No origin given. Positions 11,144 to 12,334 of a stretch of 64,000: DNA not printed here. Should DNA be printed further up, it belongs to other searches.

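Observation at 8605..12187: Candidate undescribed conflict module: soluble KAP-type NTPase + small membrane zinc-ribbon protein + HEPN-motif protein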

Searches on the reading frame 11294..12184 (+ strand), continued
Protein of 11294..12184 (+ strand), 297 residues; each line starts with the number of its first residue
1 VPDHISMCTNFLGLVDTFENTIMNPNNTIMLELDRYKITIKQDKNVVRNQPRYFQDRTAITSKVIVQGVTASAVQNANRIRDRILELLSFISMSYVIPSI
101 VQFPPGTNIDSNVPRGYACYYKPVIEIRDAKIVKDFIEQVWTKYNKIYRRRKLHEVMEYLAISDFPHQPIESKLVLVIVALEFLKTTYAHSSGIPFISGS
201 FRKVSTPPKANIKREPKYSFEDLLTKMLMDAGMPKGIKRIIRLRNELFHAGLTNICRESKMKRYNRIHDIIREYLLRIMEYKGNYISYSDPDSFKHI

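Call 91: get_annotated_region(hit=H2, flank=8000)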
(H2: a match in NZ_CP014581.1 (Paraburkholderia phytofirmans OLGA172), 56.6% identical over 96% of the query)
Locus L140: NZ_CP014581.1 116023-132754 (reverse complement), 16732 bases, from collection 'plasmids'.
description: Paraburkholderia phytofirmans OLGA172 plasmid pOLGA2, complete sequence
organism: Paraburkholderia phytofirmans OLGA172 (NCBI taxid 1417228)
taxonomy: Bacteria; Pseudomonadota; Betaproteobacteria; Burkholderiales; Burkholderiaceae; Paraburkholderia; Paraburkholderia phytofirmans; Paraburkholderia phytofirmans OLGA172
host: -; source: -; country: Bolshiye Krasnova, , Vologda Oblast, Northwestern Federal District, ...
typing (MOB-suite, as given by PLSDB): conjugative; relaxase MOBF; mating-pair formation MPF_F
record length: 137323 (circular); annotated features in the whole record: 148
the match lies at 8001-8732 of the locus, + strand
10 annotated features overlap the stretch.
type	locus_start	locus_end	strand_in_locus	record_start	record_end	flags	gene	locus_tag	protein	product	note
CDS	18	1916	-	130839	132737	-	-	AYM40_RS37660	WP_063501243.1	phage integrase family protein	-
CDS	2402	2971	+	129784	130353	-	-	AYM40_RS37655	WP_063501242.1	hypothetical protein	-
CDS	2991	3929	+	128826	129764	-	-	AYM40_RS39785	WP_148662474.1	hypothetical protein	-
CDS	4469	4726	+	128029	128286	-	-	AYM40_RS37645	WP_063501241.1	hypothetical protein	-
CDS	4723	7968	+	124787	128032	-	-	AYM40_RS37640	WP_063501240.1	helicase-related protein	-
CDS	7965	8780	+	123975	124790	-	-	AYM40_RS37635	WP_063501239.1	DUF4391 domain-containing protein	-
CDS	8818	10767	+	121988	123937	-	-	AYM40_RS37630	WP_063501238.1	site-specific DNA-methyltransferase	GO:0006306 - DNA methylation [Evidence IEA]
CDS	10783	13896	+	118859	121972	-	-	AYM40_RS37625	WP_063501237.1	DEAD/DEAH box helicase family protein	-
CDS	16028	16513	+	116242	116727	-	-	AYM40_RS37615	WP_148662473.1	hypothetical protein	-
CDS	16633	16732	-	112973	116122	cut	-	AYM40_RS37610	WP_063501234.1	error-prone DNA polymerase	-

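Call 92: get_annotated_region(hit=H4, flank=8000)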
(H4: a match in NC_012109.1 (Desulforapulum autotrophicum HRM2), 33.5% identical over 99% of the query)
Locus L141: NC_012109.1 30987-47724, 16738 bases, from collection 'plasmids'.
description: Desulforapulum autotrophicum HRM2 plasmid pHRM2a, complete sequence
organism: Desulforapulum autotrophicum HRM2 (NCBI taxid 177437)
taxonomy: Bacteria; Thermodesulfobacteriota; Desulfobacteria; Desulfobacterales; Desulfobacteraceae; Desulforapulum; Desulforapulum autotrophicum; Desulforapulum autotrophicum HRM2
host: -; source: -; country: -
typing (MOB-suite, as given by PLSDB): mobilizable; replicon rep_cluster_1872; relaxase MOBQ
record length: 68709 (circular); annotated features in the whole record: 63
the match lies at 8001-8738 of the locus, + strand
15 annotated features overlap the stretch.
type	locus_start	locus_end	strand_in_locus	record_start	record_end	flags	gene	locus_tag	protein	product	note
CDS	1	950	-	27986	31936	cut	-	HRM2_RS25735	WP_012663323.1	PAS domain S-box protein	-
CDS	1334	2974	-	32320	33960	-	-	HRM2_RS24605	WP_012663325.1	IS1634 family transposase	-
CDS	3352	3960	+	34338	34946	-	-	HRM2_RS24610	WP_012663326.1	master DNA invertase Mpi family serine-type recombinase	-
CDS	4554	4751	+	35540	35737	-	-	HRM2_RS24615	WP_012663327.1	helix-turn-helix domain-containing protein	-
CDS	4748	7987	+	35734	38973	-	-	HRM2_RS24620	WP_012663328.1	helicase-related protein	-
CDS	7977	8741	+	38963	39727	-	-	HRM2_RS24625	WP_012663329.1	DUF4391 domain-containing protein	-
CDS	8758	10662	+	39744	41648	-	-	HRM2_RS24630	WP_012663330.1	site-specific DNA-methyltransferase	GO:0006306 - DNA methylation [Evidence IEA]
CDS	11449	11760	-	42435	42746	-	-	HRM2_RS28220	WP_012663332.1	hypothetical protein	-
CDS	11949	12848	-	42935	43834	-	-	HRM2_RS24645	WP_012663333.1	MerR family transcriptional regulator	GO:0006355 - regulation of DNA-templated transcription [Evidence IEA]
CDS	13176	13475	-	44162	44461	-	-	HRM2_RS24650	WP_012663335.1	type II toxin-antitoxin system RelE/ParE family toxin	GO:0030541 - plasmid partitioning [Evidence IEA]; GO:0051290 - protein heterotetramerization [Evidence IEA]; GO:0009432 ...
CDS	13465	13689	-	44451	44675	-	-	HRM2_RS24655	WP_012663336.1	addiction module protein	-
CDS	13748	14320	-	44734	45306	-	-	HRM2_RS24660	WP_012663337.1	recombinase family protein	GO:0006310 - DNA recombination [Evidence IEA]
CDS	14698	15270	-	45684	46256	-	-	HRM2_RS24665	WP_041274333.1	hypothetical protein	-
CDS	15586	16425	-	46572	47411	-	-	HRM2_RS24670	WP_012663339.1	hypothetical protein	-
CDS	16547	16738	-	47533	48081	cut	-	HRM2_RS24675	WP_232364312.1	DUF4357 domain-containing protein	-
